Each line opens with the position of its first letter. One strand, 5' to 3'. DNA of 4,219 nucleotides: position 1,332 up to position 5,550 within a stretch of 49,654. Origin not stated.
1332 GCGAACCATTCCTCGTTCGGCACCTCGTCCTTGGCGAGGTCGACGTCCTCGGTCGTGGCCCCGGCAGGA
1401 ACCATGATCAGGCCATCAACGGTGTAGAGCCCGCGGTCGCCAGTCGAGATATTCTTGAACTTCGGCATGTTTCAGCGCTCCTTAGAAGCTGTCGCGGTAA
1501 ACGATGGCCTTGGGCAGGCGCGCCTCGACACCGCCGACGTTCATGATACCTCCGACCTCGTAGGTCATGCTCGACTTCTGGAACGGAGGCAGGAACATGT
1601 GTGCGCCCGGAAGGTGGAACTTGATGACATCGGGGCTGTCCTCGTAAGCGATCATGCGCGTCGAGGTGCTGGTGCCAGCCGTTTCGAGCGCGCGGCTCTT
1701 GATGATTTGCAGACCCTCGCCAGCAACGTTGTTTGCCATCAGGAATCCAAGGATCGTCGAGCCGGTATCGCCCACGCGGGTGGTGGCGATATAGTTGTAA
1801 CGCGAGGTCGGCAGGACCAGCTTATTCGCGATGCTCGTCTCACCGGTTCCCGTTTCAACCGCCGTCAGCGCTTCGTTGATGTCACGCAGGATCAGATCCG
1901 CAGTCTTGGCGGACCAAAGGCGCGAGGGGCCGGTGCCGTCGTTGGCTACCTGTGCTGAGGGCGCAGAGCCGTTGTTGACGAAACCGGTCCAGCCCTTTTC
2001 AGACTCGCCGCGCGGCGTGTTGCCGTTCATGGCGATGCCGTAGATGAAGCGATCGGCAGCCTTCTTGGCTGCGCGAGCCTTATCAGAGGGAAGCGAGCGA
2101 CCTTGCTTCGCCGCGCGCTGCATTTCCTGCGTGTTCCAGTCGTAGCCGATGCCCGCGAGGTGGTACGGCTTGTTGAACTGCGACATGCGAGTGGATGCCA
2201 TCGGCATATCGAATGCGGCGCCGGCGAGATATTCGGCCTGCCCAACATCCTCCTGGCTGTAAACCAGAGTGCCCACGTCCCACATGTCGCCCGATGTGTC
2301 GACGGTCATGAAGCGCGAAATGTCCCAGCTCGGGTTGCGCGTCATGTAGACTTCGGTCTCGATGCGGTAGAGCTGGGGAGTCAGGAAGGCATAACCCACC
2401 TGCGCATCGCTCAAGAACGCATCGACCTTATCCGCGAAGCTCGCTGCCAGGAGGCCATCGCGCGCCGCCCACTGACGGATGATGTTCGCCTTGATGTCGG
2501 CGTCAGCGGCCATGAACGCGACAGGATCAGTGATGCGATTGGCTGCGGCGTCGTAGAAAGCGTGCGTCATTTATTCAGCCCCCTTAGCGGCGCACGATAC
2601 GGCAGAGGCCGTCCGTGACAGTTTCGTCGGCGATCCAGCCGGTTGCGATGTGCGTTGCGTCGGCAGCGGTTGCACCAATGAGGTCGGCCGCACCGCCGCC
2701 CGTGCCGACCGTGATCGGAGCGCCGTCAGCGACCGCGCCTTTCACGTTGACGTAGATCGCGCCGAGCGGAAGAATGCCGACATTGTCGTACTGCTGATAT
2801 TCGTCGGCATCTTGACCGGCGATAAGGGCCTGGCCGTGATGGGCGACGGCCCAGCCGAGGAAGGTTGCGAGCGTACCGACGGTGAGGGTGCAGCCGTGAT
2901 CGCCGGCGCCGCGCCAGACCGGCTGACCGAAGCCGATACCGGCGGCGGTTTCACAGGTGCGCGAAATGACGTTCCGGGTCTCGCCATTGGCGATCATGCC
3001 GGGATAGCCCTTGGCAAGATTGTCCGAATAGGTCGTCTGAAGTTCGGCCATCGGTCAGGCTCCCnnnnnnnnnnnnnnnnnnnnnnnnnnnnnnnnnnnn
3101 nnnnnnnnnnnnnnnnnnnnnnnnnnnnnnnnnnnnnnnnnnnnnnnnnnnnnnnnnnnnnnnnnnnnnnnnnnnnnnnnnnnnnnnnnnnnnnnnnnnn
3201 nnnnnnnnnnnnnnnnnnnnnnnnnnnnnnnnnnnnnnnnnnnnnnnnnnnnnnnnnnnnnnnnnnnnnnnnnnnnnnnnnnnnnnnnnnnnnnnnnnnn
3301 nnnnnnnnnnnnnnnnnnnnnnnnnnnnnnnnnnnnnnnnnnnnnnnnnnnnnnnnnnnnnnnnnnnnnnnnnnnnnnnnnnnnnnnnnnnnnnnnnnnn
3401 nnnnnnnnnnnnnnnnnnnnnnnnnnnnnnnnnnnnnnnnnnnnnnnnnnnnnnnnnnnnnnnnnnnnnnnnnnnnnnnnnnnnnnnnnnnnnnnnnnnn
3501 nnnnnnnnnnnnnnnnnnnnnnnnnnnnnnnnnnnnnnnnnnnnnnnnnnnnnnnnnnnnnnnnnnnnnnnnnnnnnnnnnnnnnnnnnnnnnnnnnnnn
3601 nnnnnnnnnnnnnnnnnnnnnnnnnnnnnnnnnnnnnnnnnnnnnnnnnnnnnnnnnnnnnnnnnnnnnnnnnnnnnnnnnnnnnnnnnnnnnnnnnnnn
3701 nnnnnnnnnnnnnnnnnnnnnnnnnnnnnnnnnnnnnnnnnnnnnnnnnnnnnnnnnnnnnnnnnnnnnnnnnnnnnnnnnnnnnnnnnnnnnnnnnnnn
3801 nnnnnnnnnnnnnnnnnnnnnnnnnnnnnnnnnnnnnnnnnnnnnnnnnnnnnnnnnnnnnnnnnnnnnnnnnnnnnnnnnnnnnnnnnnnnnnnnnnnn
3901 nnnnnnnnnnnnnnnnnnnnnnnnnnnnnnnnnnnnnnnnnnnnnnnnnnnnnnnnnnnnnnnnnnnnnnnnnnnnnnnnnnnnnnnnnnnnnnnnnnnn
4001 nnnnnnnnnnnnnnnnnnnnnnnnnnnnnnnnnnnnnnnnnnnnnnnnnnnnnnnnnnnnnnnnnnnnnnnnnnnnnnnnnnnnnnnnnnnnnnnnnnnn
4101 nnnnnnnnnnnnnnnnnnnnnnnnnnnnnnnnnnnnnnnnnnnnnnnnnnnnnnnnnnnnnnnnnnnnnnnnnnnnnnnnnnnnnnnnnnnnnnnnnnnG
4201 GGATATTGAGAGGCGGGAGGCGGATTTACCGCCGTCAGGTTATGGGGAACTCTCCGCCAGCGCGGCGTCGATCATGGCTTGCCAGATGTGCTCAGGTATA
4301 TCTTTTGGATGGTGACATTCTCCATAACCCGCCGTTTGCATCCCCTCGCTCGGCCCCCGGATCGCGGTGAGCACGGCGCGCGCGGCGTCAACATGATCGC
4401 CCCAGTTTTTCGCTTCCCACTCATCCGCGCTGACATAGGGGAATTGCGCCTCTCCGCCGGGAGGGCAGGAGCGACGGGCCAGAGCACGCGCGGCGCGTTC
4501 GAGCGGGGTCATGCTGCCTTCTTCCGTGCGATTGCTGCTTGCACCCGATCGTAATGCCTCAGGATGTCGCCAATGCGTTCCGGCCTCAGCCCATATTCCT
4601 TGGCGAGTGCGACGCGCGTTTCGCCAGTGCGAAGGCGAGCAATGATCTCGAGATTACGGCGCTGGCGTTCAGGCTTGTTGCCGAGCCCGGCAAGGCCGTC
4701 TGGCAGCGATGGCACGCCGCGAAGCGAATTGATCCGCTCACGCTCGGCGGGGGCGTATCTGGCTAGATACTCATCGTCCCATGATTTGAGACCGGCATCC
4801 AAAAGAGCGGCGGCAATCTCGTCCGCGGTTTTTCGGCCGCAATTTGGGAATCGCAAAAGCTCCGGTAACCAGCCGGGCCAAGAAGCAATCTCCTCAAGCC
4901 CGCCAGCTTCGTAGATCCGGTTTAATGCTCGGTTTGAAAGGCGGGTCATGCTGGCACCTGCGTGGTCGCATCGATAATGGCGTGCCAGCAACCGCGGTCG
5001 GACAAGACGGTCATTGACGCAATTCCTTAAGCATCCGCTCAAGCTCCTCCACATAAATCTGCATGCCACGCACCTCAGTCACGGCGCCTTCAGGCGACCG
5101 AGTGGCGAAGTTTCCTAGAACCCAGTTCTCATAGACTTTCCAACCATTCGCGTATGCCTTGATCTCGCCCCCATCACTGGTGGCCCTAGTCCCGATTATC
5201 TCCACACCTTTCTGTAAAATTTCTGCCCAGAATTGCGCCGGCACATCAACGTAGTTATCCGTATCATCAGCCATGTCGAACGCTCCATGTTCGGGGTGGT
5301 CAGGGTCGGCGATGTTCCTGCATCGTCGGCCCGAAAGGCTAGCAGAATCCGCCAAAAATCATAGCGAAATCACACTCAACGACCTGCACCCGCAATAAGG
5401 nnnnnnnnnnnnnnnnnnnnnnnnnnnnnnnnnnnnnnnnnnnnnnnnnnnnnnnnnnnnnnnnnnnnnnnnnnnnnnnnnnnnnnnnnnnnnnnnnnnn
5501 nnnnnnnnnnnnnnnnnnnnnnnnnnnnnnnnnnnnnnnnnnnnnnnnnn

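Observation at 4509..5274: Regulator with alpha-CTD-like and sigma region-4-like halves inserted in the head module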

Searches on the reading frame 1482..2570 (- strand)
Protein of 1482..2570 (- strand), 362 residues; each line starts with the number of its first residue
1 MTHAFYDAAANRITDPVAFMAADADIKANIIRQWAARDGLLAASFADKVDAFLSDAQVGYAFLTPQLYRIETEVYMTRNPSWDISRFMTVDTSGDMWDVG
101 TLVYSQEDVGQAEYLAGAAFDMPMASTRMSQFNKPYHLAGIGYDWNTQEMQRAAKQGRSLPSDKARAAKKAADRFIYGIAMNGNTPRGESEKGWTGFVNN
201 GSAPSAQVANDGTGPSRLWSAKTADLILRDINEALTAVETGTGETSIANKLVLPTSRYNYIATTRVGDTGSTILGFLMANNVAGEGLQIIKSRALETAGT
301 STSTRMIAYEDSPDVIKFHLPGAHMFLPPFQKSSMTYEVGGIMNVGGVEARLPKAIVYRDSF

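Call 4: search_protein_families(library=pfam, max_evalue=1, proteins=[window:1482-2570:-])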
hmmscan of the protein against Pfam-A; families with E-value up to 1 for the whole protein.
window:1482-2570:- (362 aa): 1 family
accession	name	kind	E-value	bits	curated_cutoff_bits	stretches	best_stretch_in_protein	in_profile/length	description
PF09950.15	Major_capside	-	3.2e-76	256.4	26.8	1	110-361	1-250/251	Major capsid protein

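Call 5: search_protein_families(library=phrogs, max_evalue=0.1, proteins=[window:1482-2570:-])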
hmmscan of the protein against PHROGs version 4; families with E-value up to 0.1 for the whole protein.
window:1482-2570:- (362 aa): 2 families
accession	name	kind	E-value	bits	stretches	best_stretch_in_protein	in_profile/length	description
phrog_264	-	head and packaging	3.3e-69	234.3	1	55-360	23-319/321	major head protein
phrog_21706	-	unknown function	0.051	14.5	1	58-106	17-64/77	-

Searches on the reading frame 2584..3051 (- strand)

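Call 4: search_protein_families(library=pfam, max_evalue=1, proteins=[window:2584-3051:-])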
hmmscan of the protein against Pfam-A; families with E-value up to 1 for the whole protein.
window:2584-3051:- (155 aa): 1 family
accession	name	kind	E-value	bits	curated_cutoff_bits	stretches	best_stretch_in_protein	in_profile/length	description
PF22758.2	Phage_cement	-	1.8e-30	106.4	27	1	5-152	2-143/146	Structural cement protein (E217 gp24/Pam3 gp6)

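Call 5: search_protein_families(library=phrogs, max_evalue=0.1, proteins=[window:2584-3051:-])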
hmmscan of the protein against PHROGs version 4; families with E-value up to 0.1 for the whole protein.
window:2584-3051:- (155 aa): 2 families
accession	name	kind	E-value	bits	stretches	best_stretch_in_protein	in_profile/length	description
phrog_563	-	head and packaging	5.1e-27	95.6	1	2-135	2-143/173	virion structural protein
phrog_19495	-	unknown function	0.011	15.5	1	31-114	9-79/629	-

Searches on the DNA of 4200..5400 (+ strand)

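Call 14: search_dna_similar(query=window:4200-5400:+, collection=phages, mode=distant)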
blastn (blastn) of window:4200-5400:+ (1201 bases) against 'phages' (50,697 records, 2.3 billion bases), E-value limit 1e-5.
No match.

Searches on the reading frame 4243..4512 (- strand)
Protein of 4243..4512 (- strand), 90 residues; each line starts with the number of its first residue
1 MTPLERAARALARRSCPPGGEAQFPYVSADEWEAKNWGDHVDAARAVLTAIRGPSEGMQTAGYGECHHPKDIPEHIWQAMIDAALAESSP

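Call 4: search_protein_families(library=pfam, max_evalue=1, proteins=[window:4243-4512:-])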
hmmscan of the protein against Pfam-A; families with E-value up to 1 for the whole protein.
seq(90 aa): 0 families

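Call 5: search_protein_families(library=phrogs, max_evalue=0.1, proteins=[window:4243-4512:-])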
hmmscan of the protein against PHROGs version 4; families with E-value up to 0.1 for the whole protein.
seq(90 aa): 0 families

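Call 82: search_protein_families(library=ncbifam, max_evalue=0.1, proteins=[window:4243-4512:-])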
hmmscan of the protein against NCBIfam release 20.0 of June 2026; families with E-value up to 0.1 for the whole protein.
seq(90 aa): 0 families

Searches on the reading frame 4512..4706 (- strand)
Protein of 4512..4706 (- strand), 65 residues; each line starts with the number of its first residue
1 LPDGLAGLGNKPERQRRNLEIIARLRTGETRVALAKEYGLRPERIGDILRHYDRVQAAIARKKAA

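Call 53: search_solved_structures(query=A7, max_evalue=1, show_alignments=2)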
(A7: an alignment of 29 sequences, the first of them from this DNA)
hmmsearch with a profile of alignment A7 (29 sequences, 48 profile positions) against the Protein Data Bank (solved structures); distinct sequences matched with E-value up to 1: 72 (the best 60 are shown).
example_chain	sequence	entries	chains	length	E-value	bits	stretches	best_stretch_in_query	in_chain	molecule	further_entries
7bca_A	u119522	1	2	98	0.00012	24.7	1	19-41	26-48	KORA domain-containing protein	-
7bbq_A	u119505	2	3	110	0.00017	24.2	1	19-41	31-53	KORA domain-containing protein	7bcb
7ckq_F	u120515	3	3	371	0.00051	22.6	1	27-45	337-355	RNA polymerase sigma factor SigA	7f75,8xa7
6fi7_A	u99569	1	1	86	0.0015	21.1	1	21-42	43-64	RNA polymerase sigma factor RpoS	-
6ido_A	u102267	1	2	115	0.0027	20.3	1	21-42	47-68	RNA polymerase sigma factor RpoS,RNA polymerase beta-flap-tip-helix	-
8hkc_E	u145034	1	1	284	0.003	20.1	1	18-43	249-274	RNA polymerase sigma factor RpoH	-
4g8x_A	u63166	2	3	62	0.0065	19.1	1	25-45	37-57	RNA polymerase sigma factor rpoD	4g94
6omf_F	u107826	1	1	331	0.0082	18.7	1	22-42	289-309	RNA polymerase sigma factor RpoS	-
6kj6_F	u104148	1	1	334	0.0084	18.7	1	22-42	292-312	RNA polymerase sigma factor RpoS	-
5ipl_F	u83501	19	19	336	0.0085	18.7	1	22-42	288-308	RNA polymerase sigma factor RpoS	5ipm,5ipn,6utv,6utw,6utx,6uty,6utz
6uu8_FFF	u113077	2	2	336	0.0087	18.7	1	22-42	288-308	RNA polymerase sigma factor RpoS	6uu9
4g6d_A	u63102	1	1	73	0.0089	18.6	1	25-45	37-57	RNA polymerase sigma factor rpoD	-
2r0q_C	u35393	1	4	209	0.015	17.9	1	12-42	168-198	Putative transposon Tn552 DNA-invertase bin3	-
7l7b_F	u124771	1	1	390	0.018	17.6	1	23-45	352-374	RNA polymerase sigma factor SigA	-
1ku3_A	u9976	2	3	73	0.02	17.5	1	28-45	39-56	sigma factor sigA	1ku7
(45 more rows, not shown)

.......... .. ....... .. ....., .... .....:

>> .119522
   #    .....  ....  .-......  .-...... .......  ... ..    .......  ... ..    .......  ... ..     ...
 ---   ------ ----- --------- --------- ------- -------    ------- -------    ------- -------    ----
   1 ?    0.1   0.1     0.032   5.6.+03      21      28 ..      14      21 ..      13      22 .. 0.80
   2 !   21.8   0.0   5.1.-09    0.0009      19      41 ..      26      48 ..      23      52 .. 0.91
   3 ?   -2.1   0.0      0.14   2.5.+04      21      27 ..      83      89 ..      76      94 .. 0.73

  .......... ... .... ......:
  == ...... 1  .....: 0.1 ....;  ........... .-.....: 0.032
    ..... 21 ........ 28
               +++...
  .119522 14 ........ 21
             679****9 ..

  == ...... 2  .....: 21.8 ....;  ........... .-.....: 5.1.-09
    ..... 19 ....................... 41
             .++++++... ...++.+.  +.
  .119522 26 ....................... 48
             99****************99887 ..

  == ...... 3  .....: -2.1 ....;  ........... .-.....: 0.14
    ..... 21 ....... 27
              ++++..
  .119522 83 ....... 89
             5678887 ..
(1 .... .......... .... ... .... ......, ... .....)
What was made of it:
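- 4539..4667 (-): C-terminal sigma region-4/KorA-type helix-turn-helix, residues 95-137. The profile of this half hits ArdK/KorA at 1e-4 and region 4 of SigA, RpoS and RpoH at 5e-4 to 3e-3 (call 53).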

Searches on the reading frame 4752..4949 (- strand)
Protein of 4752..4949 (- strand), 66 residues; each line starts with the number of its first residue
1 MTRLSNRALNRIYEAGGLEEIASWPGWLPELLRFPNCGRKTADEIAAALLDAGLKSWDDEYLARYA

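Call 79: predict_structure(alignment_id=A10)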
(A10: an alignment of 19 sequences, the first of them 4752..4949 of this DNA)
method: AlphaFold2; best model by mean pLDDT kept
length: 66 residues; sequences in the alignment: 19
mean_pLDDT: 86.6   pTM: 0.74
mean pLDDT of the five models: 86.6, 86.2, 86.2, 85.5, 84.0
residues with pLDDT >= 90: 42; 70-90: 13; 50-70: 11; < 50: 0
segments of 3 or more residues with pLDDT < 50: none
pLDDT, mean of each block of 10 residues (from residue 1): 87 95 90 91 93 79 60
secondary structure, 60 per line:
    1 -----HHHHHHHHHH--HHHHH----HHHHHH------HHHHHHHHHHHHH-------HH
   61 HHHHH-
elements in order: H6-15 H18-22 H27-32 H39-51 H59-65
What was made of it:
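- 4785..4943 (-): N-terminal alpha-CTD-like (HhH)2 domain, residues 3-55. The AF2 model has pLDDT 86.6 (call 79).
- On RNA polymerase alpha C-terminal domain (PF03118) superfamily: The AF2 model has pLDDT 86.6, with helices at 6-15, 18-22, 27-32 and 39-51 (call 79).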

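Call 81: fold_search(model_id=the predicted structure, library=pdb)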
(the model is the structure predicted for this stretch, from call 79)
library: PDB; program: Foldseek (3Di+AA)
matches with E <= 10: 38; with E <= 0.001: 0
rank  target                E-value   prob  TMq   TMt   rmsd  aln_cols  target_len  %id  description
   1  9dvt_A                3.0e-01  0.97  0.60  0.64   2.0        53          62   32  Cryo-EM structure of RpaA bound to PkaiBC DNA and the CTD of the alpha subunit of RNAP from the cyanobacterium Synecho (released 2025-10-15)
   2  9q28_I                3.0e-01  0.87  0.59  0.17   8.2        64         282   19  DX2-CX3-RAD51 in the active state (released 2026-03-04)
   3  9ui4_C                3.4e-01  0.60  0.50  0.14   9.7        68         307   24  Rad51 presynaptic complex (released 2025-09-10)
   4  9dvu_A                3.9e-01  0.96  0.61  0.16   2.0        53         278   32  CryoEM structure of RpaA bound to PkaiBC DNA and Syn7942 RNAP-SigA holoenzyme (released 2025-10-15)
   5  9omy_B                8.2e-01  0.66  0.55  0.15   2.9        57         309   24  Cryo-EM structure of an octameric RAD51-XRCC3-RAD51C (RAD51-X3C) complex (released 2026-04-01)
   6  5nwl_F                9.8e-01  0.60  0.60  0.16   7.9        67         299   21  Crystal structure of a human RAD51-ATP filament. (released 2018-03-07)
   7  9mse_G                1.3e+00  0.63  0.61  0.15   7.2        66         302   24  de novo SigN RNA polymerase transcription initiation intermediate with pre-catalytic bEBP state (RPi1 open ring) (released 2025-08-13)
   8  9zzr_F                1.3e+00  0.51  0.55  0.14   3.4        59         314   24  Cryo-EM Structure of a RAD51 filament bound by ssDNA and the XRCC3-RAD51C-RAD51D-XRCC2 paralog complex (released 2026-04-01)
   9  8igr_G                1.5e+00  0.77  0.64  0.16   1.9        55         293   27  Cryo-EM structure of CII-dependent transcription activation complex (released 2023-05-17)
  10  8y5t_A2               1.5e+00  0.75  0.63  0.62   1.9        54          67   28  E.coli Transcription translation coupling complex in TTC-B state 5 (subclass 3) containing mRNA with 27-mer spacer, N (released 2025-08-13)
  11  8y5l_A2               1.5e+00  0.75  0.63  0.16   1.9        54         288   28  E.coli transcription translation coupling complex in TTC-B state 1 (subclass1) containing mRNA with 30-mer spacer, Nu (released 2025-08-13)
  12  9msh_G                1.5e+00  0.57  0.61  0.15   7.2        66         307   24  de novo SigN RNA polymerase open complex (RPo) (released 2025-08-13)
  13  3iyd_A                1.7e+00  0.44  0.57  0.15   3.0        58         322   26  Three-dimensional EM structure of an intact activator-dependent transcription initiation complex (released 2009-11-10)
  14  1szp_D                1.7e+00  0.41  0.58  0.16   7.5        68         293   15  A Crystal Structure of the Rad51 Filament (released 2004-07-13)
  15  9gdp_G                1.9e+00  0.57  0.61  0.57   2.2        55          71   27  Cryo-EM structure of Vibrio cholerae RNA polymerase holoenzyme bound to an ompU promoter DNA fragment and 5-mer RNA (released 2025-12-17)
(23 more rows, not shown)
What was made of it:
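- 4785..4943 (-): Foldseek's top hit is alpha-CTD 9dvt_A, with probability 0.97, TM 0.60-0.64 and rmsd 2.0 A (call 81).
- On RNA polymerase alpha C-terminal domain (PF03118) superfamily: All E-values are 0.3 or above because the domain is small (call 81).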

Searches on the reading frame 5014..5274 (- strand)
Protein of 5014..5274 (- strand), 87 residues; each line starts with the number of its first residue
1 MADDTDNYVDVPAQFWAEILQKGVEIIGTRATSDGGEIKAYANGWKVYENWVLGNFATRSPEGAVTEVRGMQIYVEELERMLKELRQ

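Call 4: search_protein_families(library=pfam, max_evalue=1, proteins=[window:5014-5274:-])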
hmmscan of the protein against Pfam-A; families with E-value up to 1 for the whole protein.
seq(87 aa): 2 families
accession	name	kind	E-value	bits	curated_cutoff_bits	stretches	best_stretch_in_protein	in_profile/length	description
PF24716.1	WapI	-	0.056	14.1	27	1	45-87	24-64/138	Immunity protein WapI-like family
PF24307.1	DUF7486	-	0.19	11.6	27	1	47-82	107-142/154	Family of unknown function (DUF7486)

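Call 5: search_protein_families(library=phrogs, max_evalue=0.1, proteins=[window:5014-5274:-])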
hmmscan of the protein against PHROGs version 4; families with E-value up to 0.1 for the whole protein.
seq(87 aa): 1 family
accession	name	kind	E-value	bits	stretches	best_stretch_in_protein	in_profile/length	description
phrog_13022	-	unknown function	0.014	14.3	1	32-50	588-606/933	-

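Call 82: search_protein_families(library=ncbifam, max_evalue=0.1, proteins=[window:5014-5274:-])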
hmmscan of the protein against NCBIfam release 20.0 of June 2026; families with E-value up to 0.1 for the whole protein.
seq(87 aa): 0 families
